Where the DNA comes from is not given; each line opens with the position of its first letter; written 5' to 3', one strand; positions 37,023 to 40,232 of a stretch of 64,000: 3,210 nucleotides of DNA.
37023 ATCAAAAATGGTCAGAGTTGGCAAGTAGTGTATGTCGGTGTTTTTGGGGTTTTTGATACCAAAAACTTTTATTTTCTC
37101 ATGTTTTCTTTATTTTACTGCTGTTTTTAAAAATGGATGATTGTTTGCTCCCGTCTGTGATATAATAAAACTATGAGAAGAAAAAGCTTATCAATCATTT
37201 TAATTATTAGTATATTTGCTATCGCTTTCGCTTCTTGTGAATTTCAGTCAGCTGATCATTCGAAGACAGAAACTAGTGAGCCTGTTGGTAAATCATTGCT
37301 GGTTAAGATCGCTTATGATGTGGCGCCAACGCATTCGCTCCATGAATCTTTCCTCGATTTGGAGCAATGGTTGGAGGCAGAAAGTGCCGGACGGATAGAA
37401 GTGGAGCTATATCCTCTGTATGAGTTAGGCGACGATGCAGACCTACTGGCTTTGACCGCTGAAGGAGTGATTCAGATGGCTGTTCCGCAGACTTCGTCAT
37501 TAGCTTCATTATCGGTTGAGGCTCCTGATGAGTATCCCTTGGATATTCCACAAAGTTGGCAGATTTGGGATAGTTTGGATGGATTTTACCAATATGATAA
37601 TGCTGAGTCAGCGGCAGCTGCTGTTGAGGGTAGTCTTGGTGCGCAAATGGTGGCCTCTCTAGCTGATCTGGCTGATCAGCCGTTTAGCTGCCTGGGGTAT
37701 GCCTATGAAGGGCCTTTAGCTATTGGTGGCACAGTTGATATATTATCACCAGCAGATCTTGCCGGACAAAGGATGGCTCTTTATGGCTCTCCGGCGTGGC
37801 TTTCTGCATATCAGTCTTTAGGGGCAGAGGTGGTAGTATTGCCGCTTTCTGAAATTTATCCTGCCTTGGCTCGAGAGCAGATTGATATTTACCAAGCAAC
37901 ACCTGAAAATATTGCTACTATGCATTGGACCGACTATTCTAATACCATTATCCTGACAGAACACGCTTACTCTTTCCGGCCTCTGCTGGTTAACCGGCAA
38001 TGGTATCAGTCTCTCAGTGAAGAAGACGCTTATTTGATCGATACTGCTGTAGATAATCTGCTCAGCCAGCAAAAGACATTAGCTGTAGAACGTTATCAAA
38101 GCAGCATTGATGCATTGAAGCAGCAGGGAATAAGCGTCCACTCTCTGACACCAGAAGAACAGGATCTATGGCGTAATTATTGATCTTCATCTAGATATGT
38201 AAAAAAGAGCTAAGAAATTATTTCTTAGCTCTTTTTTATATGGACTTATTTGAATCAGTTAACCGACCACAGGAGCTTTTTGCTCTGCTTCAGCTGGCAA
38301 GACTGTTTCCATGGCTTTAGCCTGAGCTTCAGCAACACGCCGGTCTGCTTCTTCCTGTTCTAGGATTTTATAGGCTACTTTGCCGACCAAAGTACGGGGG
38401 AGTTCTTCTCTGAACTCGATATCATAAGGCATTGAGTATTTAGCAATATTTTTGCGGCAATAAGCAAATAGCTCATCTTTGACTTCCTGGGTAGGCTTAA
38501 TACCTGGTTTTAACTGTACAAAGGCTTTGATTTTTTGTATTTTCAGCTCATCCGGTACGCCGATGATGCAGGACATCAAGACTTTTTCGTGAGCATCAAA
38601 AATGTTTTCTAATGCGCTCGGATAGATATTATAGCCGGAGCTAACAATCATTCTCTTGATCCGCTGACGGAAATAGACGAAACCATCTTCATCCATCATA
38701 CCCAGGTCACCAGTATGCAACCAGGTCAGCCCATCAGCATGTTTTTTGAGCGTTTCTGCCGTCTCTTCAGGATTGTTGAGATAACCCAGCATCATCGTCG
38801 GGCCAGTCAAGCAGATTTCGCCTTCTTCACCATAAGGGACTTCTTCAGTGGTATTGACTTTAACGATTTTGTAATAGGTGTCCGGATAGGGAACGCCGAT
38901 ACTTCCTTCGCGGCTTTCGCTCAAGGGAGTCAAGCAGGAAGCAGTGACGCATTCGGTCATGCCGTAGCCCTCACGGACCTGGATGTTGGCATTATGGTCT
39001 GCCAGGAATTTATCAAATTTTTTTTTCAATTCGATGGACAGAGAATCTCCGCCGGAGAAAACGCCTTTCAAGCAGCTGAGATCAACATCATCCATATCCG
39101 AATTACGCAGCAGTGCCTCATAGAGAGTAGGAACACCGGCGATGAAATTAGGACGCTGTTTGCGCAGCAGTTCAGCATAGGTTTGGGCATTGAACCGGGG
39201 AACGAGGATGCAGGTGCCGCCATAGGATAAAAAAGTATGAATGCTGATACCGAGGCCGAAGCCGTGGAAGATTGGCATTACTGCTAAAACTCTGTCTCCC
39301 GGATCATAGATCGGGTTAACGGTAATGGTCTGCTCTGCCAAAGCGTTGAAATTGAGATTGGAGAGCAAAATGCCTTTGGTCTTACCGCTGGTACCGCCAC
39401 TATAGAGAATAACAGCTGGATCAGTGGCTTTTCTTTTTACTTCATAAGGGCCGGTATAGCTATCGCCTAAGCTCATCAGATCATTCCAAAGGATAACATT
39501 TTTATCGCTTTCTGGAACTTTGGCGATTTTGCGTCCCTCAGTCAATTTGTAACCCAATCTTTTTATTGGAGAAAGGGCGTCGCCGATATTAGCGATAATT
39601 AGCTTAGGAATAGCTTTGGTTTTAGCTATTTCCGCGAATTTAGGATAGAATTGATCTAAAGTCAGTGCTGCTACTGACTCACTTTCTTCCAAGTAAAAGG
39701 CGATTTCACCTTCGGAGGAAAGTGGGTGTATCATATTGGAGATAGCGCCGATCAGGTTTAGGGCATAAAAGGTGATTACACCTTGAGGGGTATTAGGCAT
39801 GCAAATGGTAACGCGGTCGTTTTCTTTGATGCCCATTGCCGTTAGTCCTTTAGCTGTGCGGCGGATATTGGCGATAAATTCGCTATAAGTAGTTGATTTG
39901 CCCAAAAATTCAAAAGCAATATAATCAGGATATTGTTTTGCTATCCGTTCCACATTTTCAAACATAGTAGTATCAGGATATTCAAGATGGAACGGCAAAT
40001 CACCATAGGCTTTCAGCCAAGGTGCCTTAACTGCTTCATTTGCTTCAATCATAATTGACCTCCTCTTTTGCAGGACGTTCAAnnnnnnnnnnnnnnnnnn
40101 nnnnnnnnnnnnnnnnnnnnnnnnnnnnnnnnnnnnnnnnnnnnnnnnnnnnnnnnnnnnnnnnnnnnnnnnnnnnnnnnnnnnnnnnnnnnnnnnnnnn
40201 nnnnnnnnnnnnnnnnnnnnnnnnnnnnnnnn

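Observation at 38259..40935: Acyl-CoA ligase translationally coupled to an orphan E2-type acyltransferase catalytic domain with DER in place of the catalytic DHR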

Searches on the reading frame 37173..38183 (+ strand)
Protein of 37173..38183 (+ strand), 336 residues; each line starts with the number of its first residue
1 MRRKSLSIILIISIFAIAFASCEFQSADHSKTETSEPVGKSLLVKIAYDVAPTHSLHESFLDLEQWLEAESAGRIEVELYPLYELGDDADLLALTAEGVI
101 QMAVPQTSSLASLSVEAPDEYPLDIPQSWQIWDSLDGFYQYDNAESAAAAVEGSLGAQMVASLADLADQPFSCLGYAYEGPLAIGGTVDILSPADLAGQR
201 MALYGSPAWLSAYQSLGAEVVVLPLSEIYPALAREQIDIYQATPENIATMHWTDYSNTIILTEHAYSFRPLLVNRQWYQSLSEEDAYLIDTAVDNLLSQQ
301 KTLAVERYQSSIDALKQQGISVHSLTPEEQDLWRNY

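Call 37: search_protein_families(library=pfam, proteins=[window:37173-38183:+], max_evalue=0.01)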
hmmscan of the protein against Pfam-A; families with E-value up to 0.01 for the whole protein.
window:37173-38183:+ (336 aa): 1 family
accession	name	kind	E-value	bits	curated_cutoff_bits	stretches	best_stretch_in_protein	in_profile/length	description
PF03480.18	DctP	-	9.6e-35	120.7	23.4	1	47-335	2-273/286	Bacterial extracellular solute-binding protein, family 7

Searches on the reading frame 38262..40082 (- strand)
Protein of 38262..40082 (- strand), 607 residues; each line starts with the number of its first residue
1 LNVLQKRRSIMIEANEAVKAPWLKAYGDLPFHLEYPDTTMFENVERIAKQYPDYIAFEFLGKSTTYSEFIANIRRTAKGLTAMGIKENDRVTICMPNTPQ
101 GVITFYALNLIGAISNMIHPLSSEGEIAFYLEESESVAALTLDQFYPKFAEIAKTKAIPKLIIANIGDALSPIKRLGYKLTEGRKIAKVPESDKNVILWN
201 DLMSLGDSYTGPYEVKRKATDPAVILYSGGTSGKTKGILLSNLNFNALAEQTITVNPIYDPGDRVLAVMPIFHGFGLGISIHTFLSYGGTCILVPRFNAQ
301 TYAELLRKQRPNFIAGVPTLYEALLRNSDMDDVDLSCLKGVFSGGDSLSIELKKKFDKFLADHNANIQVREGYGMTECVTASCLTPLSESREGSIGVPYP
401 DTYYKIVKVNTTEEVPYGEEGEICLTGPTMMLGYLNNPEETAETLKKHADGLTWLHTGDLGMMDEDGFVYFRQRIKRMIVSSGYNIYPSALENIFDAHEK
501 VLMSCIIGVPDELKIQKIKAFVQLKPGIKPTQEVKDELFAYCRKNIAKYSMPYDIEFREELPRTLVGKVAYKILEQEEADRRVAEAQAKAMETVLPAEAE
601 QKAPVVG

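Call 3: search_protein_families(library=pfam, proteins=[window:38262-40082:-], max_evalue=1)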
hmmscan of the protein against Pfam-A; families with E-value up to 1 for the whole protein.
window:38262-40082:- (607 aa): 4 families
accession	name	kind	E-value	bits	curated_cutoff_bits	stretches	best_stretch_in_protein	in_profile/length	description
PF00501.34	AMP-binding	-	7.4e-79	265.7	29.9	1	45-435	2-384/384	AMP-binding enzyme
PF13193.12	AMP-binding_C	-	6.8e-15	56.2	24.5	1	491-568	2-76/76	AMP-binding enzyme C-terminal domain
PF03989.18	DNA_gyraseA_C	-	0.0061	16.4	27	1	71-92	21-42/48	DNA gyrase C-terminal domain, beta-propeller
PF15507.11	DUF4649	-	0.028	15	27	1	496-518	21-43/69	Domain of unknown function (DUF4649)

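Call 4: search_protein_families(library=ncbifam, proteins=[window:38262-40082:-], max_evalue=1)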
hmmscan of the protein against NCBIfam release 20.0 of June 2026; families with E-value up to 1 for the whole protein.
window:38262-40082:- (607 aa): 109 families (the best 25 are shown)
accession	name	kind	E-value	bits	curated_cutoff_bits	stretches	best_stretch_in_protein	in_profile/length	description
NF004114.0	PRK05605.1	equivalog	2.9e-115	385.8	766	1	15-573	10-564/575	long-chain-fatty-acid--CoA ligase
NF006181.0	PRK08314.1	subfamily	4.6e-111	371.8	705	1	28-582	14-558/563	long-chain-fatty-acid--CoA ligase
NF005220.0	PRK06710.1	equivalog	1.6e-110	369.9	1116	1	18-582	3-557/563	long-chain-fatty-acid--CoA ligase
NF004837.0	PRK06187.1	subfamily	2e-101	339.8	476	1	39-580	9-524/531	long-chain-fatty-acid--CoA ligase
NF004229.0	PRK05677.1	subfamily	1.2e-85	288.1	879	1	42-581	28-558/563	long-chain-fatty-acid--CoA ligase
NF005463.0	PRK07059.1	subfamily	3.6e-84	283.2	869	1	21-576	4-554/557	long-chain-fatty-acid--CoA ligase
NF006523.0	PRK08974.1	equivalog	6.7e-83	278.7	884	1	22-581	5-556/561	long-chain-fatty-acid--CoA ligase FadD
NF004822.0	PRK06178.1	equivalog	7.4e-83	279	782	1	29-577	26-566/571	acyl-CoA synthetase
NF009233.0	PRK12583.1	subfamily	3.2e-78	263.5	832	1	38-572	18-544/558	fatty acid CoA ligase family protein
NF005714.0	PRK07529.1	subfamily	6e-78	262.7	632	1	37-594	29-592/640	acyl-CoA synthetase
NF006442.0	PRK08751.1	equivalog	1.2e-76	258.3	1023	1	21-574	6-554/560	long-chain fatty acid--CoA ligase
NF009139.0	PRK12492.1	equivalog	3.2e-72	243.7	1018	1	40-573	26-557/562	long-chain-fatty-acid--CoA ligase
NF005801.1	PRK07656.1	equivalog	3.3e-72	243.7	657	1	39-571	2-496/500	FadD3 family acyl-CoA ligase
NF005702.0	PRK07514.1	subfamily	1e-71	241.8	558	2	214-579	151-501/506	malonyl-CoA synthase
NF006182.0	PRK08316.1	subfamily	4.9e-69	233.2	663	1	39-576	12-515/523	fatty acyl-CoA synthetase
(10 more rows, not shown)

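Call 39: search_solved_structures(query=window:38262-40052:-, max_evalue=1e-20)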
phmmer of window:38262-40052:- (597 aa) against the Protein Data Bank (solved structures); distinct sequences matched with E-value up to 1e-20: 126 (the best 60 are shown).
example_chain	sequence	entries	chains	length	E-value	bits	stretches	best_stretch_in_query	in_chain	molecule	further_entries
3g7s_A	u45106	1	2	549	3.1e-61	210.8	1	197-570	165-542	Long-chain-fatty-acid--CoA ligase (FadD-1)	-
3a9u_A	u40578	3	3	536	3.3e-56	194.3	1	206-567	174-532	4-coumarate--CoA ligase | 4-coumarate:CoA ligase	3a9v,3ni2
5bsm_A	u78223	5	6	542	1.6e-53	185.4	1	204-565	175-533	4-coumarate--CoA ligase 2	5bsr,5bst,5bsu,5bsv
5bsw_A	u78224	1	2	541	2.1e-53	185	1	204-565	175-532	4-coumarate--CoA ligase 2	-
6k4c_A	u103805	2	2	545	2.3e-53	184.8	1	16-566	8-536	Ancestral luciferase AncLamp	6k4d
5u95_A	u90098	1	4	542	3.1e-53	184.4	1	204-565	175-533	4-coumarate--CoA ligase 2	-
8wev_A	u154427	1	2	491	1.6e-52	182.1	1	208-560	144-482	Feruloyl-CoA Synthetase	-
8weu_A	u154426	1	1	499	1.6e-52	182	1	209-560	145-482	Fatty-acyl-CoA synthase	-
4gxq_A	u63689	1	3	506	2.4e-50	174.9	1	205-566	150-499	Malonyl CoA synthetase, Benzoate-CoA ligase Chimeric protein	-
3tsy_A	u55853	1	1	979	6.5e-50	173.5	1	19-567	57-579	Fusion Protein 4-coumarate--CoA ligase 1, Resveratrol synthase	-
5ie0_A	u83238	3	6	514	2.3e-48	168.4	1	203-567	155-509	Oxalate--CoA ligase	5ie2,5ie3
2d1q_A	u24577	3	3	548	2.9e-48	168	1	203-563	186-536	Luciferin 4-monooxygenase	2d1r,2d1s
6abh_A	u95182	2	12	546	3e-48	168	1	212-558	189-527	Red-bioluminescence eliciting luciferase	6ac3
2d1t_A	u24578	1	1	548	4e-48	167.6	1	203-563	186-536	Luciferin 4-monooxygenase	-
6q2m_A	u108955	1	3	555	1.7e-47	165.5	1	212-561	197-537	Luciferin 4-monooxygenase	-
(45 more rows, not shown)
